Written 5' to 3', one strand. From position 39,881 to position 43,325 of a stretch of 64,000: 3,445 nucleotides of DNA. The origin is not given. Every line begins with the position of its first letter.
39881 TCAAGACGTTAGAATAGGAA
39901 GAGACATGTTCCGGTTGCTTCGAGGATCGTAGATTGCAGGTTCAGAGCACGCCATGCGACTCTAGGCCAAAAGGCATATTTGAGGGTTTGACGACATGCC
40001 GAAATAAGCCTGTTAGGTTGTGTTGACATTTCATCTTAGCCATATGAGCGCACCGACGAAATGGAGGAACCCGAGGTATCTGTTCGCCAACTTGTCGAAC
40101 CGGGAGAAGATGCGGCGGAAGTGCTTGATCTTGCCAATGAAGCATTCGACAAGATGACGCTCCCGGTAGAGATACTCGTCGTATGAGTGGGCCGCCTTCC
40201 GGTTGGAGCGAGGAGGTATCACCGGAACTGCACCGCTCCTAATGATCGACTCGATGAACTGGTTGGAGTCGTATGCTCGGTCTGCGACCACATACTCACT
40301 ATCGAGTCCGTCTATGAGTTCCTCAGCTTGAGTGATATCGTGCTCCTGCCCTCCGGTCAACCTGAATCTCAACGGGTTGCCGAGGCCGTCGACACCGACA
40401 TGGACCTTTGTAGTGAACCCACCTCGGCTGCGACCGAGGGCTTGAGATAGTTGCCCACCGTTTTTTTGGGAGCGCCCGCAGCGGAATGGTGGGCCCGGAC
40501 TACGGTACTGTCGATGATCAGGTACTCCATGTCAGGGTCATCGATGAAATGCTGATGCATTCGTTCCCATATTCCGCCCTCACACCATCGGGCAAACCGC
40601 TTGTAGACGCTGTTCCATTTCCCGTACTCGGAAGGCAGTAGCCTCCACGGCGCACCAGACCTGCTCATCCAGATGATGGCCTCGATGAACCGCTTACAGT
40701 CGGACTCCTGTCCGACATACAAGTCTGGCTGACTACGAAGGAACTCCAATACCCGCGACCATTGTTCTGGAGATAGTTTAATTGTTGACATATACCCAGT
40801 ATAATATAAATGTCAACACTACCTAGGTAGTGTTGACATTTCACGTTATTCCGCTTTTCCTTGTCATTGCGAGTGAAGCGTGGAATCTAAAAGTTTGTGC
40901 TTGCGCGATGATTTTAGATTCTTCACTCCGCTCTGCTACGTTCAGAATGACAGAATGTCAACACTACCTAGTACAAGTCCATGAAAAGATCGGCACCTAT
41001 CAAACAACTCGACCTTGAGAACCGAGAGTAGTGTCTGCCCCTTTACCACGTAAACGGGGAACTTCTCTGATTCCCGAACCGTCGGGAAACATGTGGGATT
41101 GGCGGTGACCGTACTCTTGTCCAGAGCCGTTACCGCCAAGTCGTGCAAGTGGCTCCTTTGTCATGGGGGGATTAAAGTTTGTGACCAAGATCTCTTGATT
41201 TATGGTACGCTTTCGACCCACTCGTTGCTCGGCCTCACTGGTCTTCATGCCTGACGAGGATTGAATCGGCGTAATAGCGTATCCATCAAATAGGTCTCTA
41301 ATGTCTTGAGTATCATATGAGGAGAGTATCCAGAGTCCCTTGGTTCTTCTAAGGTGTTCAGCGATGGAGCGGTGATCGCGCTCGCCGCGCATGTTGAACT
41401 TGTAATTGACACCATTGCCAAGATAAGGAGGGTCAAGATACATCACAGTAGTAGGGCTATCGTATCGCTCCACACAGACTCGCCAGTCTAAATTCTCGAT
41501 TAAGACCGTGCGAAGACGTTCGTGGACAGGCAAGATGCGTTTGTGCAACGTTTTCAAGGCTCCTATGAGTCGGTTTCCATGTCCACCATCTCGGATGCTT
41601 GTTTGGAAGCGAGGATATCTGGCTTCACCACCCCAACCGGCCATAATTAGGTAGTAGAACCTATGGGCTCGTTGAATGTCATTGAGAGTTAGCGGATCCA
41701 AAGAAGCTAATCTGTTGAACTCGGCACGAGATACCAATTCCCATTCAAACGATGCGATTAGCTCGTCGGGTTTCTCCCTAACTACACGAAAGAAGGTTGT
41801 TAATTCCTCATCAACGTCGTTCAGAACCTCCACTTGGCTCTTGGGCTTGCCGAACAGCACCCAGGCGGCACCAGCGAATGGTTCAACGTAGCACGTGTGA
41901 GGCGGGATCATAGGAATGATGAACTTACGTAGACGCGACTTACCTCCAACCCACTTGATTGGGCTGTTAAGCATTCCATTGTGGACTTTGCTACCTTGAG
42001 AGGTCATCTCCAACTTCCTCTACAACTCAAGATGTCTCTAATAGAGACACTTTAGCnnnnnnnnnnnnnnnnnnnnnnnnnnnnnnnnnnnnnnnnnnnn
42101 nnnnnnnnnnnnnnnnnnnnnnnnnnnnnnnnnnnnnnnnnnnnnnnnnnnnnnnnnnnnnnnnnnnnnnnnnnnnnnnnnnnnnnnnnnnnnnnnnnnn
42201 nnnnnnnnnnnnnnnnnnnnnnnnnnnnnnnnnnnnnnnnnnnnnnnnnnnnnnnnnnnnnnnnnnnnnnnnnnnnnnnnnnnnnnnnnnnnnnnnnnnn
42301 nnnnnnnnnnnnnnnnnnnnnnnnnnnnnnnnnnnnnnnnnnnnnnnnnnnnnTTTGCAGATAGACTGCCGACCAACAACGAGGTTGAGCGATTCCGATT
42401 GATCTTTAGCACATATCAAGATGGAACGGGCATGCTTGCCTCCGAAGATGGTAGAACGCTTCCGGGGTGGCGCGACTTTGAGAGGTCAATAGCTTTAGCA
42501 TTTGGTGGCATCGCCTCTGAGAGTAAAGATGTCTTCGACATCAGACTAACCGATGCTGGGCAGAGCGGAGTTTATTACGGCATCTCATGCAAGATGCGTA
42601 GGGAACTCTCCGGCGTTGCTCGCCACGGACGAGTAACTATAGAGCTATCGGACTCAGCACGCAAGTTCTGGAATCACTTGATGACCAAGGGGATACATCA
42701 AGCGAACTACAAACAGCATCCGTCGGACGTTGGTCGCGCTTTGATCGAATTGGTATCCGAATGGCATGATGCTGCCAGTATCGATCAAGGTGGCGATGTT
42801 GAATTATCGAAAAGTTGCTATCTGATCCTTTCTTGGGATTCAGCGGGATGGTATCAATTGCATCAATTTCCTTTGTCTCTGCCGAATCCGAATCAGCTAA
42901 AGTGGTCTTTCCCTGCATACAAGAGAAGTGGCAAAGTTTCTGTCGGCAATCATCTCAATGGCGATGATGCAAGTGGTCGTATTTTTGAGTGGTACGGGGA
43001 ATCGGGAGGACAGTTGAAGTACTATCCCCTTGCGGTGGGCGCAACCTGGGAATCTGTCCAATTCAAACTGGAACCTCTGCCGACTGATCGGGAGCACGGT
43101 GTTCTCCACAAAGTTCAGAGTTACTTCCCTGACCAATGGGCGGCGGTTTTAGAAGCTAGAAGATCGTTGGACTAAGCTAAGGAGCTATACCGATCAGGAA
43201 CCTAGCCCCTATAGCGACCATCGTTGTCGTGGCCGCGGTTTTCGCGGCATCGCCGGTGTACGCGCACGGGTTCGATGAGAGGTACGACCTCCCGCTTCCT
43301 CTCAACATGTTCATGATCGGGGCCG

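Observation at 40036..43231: AT-richer islet: IS + MITE + Dam-type methyltransferase divergent from an HTH-fused Mrr-like protein, wedged into a copper-handling locus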

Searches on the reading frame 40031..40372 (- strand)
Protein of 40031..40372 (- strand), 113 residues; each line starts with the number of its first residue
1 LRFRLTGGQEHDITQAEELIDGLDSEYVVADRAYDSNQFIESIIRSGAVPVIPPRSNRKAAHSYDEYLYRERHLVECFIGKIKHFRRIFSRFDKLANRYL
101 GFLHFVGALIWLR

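Call 5: search_protein_families(library=pfam, proteins=[window:40031-40372:-], max_evalue=0.01)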
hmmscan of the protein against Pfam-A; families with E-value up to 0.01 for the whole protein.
window:40031-40372:- (113 aa): 4 families
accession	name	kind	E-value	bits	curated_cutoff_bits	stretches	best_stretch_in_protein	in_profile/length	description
PF01609.27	DDE_Tnp_1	-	1e-11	45.4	23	1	2-87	51-176/200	Transposase DDE domain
PF13612.12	DDE_Tnp_1_3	-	2e-06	28.3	27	1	1-88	59-147/155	Transposase DDE domain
PF13586.12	DDE_Tnp_1_2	-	6.8e-05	23.7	29.2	1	28-113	1-86/86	Transposase DDE domain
PF13359.12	DDE_Tnp_4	-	9.5e-05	22.5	24.8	1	13-92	58-138/158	DDE superfamily endonuclease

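Call 73: search_protein_families(library=ncbifam, proteins=[window:40031-40372:-], max_evalue=0.001)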
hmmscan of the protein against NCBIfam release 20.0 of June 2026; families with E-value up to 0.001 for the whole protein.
window:40031-40372:- (113 aa): 6 families
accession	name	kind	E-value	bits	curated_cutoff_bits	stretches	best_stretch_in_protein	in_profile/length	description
NF033580.1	transpos_IS5_3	equivalog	1e-30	107.1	110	1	2-112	142-258/258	IS5 family transposase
NF033579.1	transpos_IS5_2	equivalog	1.7e-11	44.1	140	1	4-82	157-258/289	IS5 family transposase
NF033520.1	transpos_IS982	equivalog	4e-10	39.7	130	1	1-97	127-227/243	IS982 family transposase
NF033581.1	transpos_IS5_4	equivalog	2.6e-07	30.3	140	1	4-87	172-259/285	IS5 family transposase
NF033551.1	transpos_IS1182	equivalog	6.4e-07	28.6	270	1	6-60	287-356/488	IS1182 family transposase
NF033592.1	transpos_IS4_1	equivalog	1.5e-05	24.2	115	1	2-60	153-212/332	IS4 family transposase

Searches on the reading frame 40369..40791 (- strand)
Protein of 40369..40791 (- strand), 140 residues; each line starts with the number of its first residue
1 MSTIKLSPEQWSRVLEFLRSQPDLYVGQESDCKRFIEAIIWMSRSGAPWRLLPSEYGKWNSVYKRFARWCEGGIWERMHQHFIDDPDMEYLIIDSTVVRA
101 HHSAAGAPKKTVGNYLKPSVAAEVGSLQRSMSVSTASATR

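Call 5: search_protein_families(library=pfam, proteins=[window:40369-40791:-], max_evalue=0.01)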
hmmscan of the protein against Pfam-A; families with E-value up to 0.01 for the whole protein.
window:40369-40791:- (140 aa): 1 family
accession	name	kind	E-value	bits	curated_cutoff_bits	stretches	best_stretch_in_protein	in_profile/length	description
PF13340.11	DUF4096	-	3.5e-21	75.7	34.3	1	6-79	1-76/76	Putative transposase of IS4/5 family (DUF4096)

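Call 73: search_protein_families(library=ncbifam, proteins=[window:40369-40791:-], max_evalue=0.001)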
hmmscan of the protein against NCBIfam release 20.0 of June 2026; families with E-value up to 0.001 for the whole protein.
window:40369-40791:- (140 aa): 1 family
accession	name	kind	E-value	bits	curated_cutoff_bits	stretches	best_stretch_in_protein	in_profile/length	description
NF033580.1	transpos_IS5_3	equivalog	1.5e-32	113.2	110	1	5-111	4-112/258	IS5 family transposase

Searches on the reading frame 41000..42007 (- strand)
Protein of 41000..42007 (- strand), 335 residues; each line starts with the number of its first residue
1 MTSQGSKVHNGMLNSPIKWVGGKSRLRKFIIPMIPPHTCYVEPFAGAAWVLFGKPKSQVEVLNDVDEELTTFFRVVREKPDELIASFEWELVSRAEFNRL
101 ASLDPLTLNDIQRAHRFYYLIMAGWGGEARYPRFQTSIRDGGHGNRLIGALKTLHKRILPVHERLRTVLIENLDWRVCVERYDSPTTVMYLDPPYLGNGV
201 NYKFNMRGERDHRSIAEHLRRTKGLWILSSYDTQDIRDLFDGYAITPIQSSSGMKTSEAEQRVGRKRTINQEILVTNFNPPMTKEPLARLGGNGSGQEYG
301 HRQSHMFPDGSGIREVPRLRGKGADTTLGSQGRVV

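Call 5: search_protein_families(library=pfam, proteins=[window:41000-42007:-], max_evalue=0.01)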
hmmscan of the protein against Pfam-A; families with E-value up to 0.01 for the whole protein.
window:41000-42007:- (335 aa): 1 family
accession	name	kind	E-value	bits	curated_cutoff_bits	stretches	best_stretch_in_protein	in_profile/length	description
PF02086.21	MethyltransfD12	-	1.4e-22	81.1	22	1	19-249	1-248/253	D12 class N6 adenine-specific DNA methyltransferase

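Call 6: search_protein_families(library=padloc, proteins=[window:41000-42007:-], max_evalue=0.1)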
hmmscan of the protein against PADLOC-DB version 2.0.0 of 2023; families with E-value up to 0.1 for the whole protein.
window:41000-42007:- (335 aa): 21 families
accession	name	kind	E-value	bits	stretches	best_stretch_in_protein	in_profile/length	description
PDLC03253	MTase_II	-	1.6e-51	173.5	1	17-251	7-234/253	Type II methyltransferase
PDLC03247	MTase_II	-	6.6e-31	105.6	1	12-279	1-266/282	Type II methyltransferase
PDLC03244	MTase_II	-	3.8e-30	103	1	14-278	28-285/295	Type II methyltransferase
PDLC03294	MTase_II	-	4.9e-30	103.1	1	14-277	5-270/272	Type II methyltransferase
PDLC04018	PD-Lambda-5_B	-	7.3e-22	76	2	152-249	152-252/291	-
PDLC03735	oMTase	-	6.2e-19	66.5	1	12-279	6-283/284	orphan methyltransferase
PDLC03729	oMTase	-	2.7e-18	64.5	1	15-252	6-249/275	orphan methyltransferase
PDLC03717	oMTase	-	1.1e-17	62.4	1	12-279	1-267/285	orphan methyltransferase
PDLC03358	MTase_II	-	5.2e-14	50.2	2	181-244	186-249/301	Type II methyltransferase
PDLC03264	MTase_II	-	1.1e-11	42.5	2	184-269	190-271/306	Type II methyltransferase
PDLC03349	MTase_II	-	4e-11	40.6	2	13-84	5-79/374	Type II methyltransferase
PDLC03261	MTase_II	-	3.2e-10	37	1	16-251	27-267/643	Type II methyltransferase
PDLC03383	MTase_II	-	2e-08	32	1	11-78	16-83/318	Type II methyltransferase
PDLC03266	MTase_II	-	2.1e-07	28.7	1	16-196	17-198/285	Type II methyltransferase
PDLC03287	MTase_II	-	4e-07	27.2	1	10-216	360-571/646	Type II methyltransferase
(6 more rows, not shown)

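Call 7: search_protein_families(library=ncbifam, proteins=[window:41000-42007:-], max_evalue=0.1)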
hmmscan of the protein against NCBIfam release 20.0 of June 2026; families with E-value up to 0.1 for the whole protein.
window:41000-42007:- (335 aa): 2 families
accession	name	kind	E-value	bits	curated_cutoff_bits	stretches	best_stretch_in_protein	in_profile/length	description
TIGR00571.1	dam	subfamily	1.5e-25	90.4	114.85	1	15-261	3-257/267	Dam family site-specific DNA-(adenine-N6)-methyltransferase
NF008152.0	PRK10904.1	equivalog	2.9e-10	40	441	1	17-243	8-240/271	adenine-specific DNA-methyltransferase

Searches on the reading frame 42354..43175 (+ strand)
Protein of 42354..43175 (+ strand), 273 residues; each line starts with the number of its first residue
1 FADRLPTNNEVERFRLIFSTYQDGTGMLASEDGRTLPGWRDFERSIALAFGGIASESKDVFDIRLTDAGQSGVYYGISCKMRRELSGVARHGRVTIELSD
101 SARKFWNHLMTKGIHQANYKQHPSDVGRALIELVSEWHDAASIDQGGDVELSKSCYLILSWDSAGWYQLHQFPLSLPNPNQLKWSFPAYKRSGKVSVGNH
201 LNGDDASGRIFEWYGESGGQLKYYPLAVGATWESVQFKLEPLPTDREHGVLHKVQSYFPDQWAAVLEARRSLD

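Call 41: predict_structure(alignment_id=A2)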
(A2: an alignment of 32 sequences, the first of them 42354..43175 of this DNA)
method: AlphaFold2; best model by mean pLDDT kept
length: 273 residues; sequences in the alignment: 32
mean_pLDDT: 90.8   pTM: 0.84
mean pLDDT of the five models: 90.8, 90.6, 90.2, 90.0, 89.8
residues with pLDDT >= 90: 198; 70-90: 59; 50-70: 16; < 50: 0
segments of 3 or more residues with pLDDT < 50: none
pLDDT, mean of each block of 10 residues (from residue 1): 84 92 74 80 94 89 93 95 96 95 95 96 98 97 96 96 95 96 96 92 96 92 97 95 71 75 85 73
secondary structure, 60 per line:
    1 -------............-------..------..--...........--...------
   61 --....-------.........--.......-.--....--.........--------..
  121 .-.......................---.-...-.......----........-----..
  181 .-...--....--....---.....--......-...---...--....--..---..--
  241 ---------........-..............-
elements in order: H8-19 H39-49 E52-54 E63-66 E74-82 H85-91 E96-99 H102-110 H123-141 E155-161 E166-173 E183-185 E188-191 E194-197 E201-205 E208-213 E221-223 H250-257 H259-272

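Call 45: fold_search(model_id=the predicted structure, library=pdb)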
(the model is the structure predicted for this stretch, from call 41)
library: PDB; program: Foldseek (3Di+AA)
matches with E <= 10: 544; with E <= 0.001: 0
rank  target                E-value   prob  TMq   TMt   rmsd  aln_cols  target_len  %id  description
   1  1az0_A                1.1e-02  0.41  0.24  0.27  14.5       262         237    9  ECORV ENDONUCLEASE/DNA COMPLEX (released 1998-06-19)
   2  1b97_A                1.6e-02  0.51  0.23  0.25  12.4       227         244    7  ANALYSIS OF A MUTATIONAL HOT-SPOT IN THE ECORV RESTRICTION ENDONUCLEASE: A CATALYTIC ROLE FOR A MAIN CHAIN CARBONYL GR (released 1999-02-26)
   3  1az3_B                1.7e-02  0.30  0.24  0.28  14.7       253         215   13  ECORV ENDONUCLEASE, UNLIGANDED, FORM B (released 1998-05-27)
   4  4tkd_D                2.2e-02  0.57  0.19  0.37   8.8       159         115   12  Sulfolobus solfataricus HJC mutants (released 2015-08-12)
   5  1b96_A                2.2e-02  0.41  0.22  0.24  12.3       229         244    6  ANALYSIS OF A MUTATIONAL HOT-SPOT IN THE ECORV RESTRICTION ENDONUCLEASE: A CATALYTIC ROLE FOR A MAIN CHAIN CARBONYL GR (released 1999-02-26)
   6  1bua_A                2.2e-02  0.30  0.23  0.26  14.5       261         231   11  STRUCTURAL AND ENERGETIC ORIGINS OF INDIRECT READOUT IN SITE-SPECIFIC DNA CLEAVAGE BY A RESTRICTION ENDONUCLEASE (released 1998-09-09)
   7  2rve_A                2.9e-02  0.25  0.21  0.26  14.6       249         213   10  THE CRYSTAL STRUCTURE OF ECORV ENDONUCLEASE AND OF ITS COMPLEXES WITH COGNATE AND NON-COGNATE DNA SEGMENTS (released 1992-01-15)
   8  1rve_A                2.9e-02  0.25  0.21  0.23  15.4       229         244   10  THE CRYSTAL STRUCTURE OF ECORV ENDONUCLEASE AND OF ITS COMPLEXES WITH COGNATE AND NON-COGNATE DNA FRAGMENTS (released 1994-01-31)
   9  1eon_A                3.5e-02  0.35  0.26  0.29  14.2       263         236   11  ECORV BOUND TO 3'-S-PHOSPHOROTHIOLATE DNA AND CA2+ (released 2000-04-04)
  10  1eo4_A                3.9e-02  0.33  0.23  0.26  14.9       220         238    8  ECORV BOUND TO MN2+ AND COGNATE DNA CONTAINING A 3'S SUBSTITION AT THE CLEAVAGE SITE (released 2000-04-04)
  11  1rv5_A                3.9e-02  0.25  0.24  0.26  15.0       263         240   11  COMPLEX OF ECORV ENDONUCLEASE WITH D(AAAGAT)/D(ATCTT) (released 1998-11-11)
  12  1bsu_A                3.9e-02  0.23  0.24  0.26  14.6       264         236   11  STRUCTURAL AND ENERGETIC ORIGINS OF INDIRECT READOUT IN SITE-SPECIFIC DNA CLEAVAGE BY A RESTRICTION ENDONUCLEASE (released 1998-09-09)
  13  1stx_A                4.4e-02  0.33  0.24  0.26  12.3       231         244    6  Structure of the K38A mutant of EcoRV bound to cognate DNA and Mn2+ (released 2004-04-06)
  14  1eo3_A                4.4e-02  0.30  0.23  0.26  15.4       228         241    8  INHIBITION OF ECORV ENDONUCLEASE BY DEOXYRIBO-3'-S-PHOSPHOROTHIOLATES: A HIGH RESOLUTION X-RAY CRYSTALLOGRAPHIC STUDY (released 2000-04-04)
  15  1az0_B                4.4e-02  0.25  0.20  0.22  15.6       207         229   12  ECORV ENDONUCLEASE/DNA COMPLEX (released 1998-06-19)
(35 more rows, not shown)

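Call 47: search_solved_structures(query=A2, max_evalue=10, show_alignments=0)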
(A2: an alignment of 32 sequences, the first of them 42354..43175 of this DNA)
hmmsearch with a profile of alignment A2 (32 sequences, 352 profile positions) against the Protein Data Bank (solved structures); distinct sequences matched with E-value up to 10: 51.
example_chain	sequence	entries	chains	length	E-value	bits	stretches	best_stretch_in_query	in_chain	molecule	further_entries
9sf2_A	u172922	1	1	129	3e-10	42.8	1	4-78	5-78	Transcriptional regulator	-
1b0n_A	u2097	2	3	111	6.7e-07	31.8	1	4-72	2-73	PROTEIN (SINR PROTEIN) | HTH-TYPE TRANSCRIPTIONAL REGULATOR SINR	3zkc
3qq6_A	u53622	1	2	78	8.5e-07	31.4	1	3-69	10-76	HTH-type transcriptional regulator sinR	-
5tn0_A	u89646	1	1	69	1e-06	31.1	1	4-69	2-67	HTH-type transcriptional regulator SinR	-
6jq1_A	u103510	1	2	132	2.9e-06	29.6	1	3-66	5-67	Transcriptional regulator, XRE family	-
9k3w_A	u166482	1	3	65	3.4e-06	29.4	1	6-67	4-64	Transcriptional regulator, PbsX family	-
3f51_A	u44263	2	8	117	3.8e-06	29.3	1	3-71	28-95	Clp gene regulator (ClgR)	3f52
6rnz_A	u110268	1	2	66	4.5e-06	29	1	3-65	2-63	HTH-type transcriptional regulator DdrOC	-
5woq_A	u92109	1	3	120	7.4e-06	28.3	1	4-85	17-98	Transcriptional regulator ClgR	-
7t5u_A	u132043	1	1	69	1.5e-05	27.3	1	2-65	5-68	Helix-turn-helix domain-containing protein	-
6rmq_A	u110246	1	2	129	1.6e-05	27.2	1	3-66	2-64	HTH-type transcriptional regulator DdrOC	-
6rnx_A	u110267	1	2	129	1.7e-05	27.1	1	3-66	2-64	HTH-type transcriptional regulator DdrOC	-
8tac_A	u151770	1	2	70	3.1e-05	26.3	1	2-58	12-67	DBP48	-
7t8i_A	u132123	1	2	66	0.00027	23.2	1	3-64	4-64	Phage element (ICEBs1)transcriptional regulator (Xre family)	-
2b5a_A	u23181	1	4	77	0.00038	22.7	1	2-61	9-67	C.BclI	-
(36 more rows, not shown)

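Call 57: search_dna_similar(query=window:42354-43175:+, collection=plasmids, mode=protein, max_evalue=0.001, max_rows=15)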
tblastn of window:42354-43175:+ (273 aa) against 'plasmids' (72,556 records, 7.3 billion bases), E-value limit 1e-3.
Records with a match: 1; places in all: 1; records where one place covers at least 80% of the query: 1.
Best place of each record, by identity: <60% 1.
By first word of the organism name: Micrococcus 1.
By predicted mobility (MOB-suite, as given by PLSDB): non-mobilizable 1.
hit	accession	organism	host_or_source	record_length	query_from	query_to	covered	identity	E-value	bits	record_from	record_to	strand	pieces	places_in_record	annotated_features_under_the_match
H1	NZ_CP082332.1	Micrococcus luteus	indoor air LB agar isolate,indoor air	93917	1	262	96%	37.9%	1e-37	147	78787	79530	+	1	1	hypothetical protein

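Call 58: search_dna_similar(query=window:42354-43175:+, collection=phages, mode=protein, max_evalue=0.001, max_rows=15)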
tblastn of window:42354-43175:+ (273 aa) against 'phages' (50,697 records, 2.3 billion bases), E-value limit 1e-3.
No match.

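Call 59: get_annotated_region(hit=H1, flank=4000)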
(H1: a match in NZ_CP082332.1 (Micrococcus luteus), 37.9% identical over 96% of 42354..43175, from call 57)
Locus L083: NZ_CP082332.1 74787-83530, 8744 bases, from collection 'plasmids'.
description: Micrococcus luteus strain CW.Ay plasmid pCW.Ay, complete sequence
organism: Micrococcus luteus (NCBI taxid 1270)
taxonomy: Bacteria; Actinomycetota; Actinomycetes; Micrococcales; Micrococcaceae; Micrococcus; Micrococcus luteus
host: -; source: indoor air LB agar isolate,indoor air; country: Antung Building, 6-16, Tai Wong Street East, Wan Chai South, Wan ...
typing (MOB-suite, as given by PLSDB): non-mobilizable; replicon rep_cluster_635
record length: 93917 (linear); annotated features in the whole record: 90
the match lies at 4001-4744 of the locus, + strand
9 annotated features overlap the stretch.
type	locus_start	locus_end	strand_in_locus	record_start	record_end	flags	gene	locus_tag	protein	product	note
CDS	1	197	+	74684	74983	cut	-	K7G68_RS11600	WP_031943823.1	hypothetical protein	-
CDS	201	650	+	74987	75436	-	-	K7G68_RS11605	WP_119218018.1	helix-turn-helix transcriptional regulator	-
CDS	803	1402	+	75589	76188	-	-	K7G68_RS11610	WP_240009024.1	HNH endonuclease family protein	-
CDS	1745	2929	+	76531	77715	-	-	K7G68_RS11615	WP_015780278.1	Cmx/CmrA family chloramphenicol efflux MFS transporter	GO:0055085 - transmembrane transport [Evidence IEA]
CDS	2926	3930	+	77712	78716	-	-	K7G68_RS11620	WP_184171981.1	IS481 family transposase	-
CDS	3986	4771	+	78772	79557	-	-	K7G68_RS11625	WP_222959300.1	hypothetical protein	-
CDS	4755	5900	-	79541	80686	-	-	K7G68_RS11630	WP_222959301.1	DUF6262 family protein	-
CDS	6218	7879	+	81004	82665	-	-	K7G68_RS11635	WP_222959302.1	RNA-guided endonuclease TnpB family protein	-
CDS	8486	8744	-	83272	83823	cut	-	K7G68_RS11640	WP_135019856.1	hypothetical protein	-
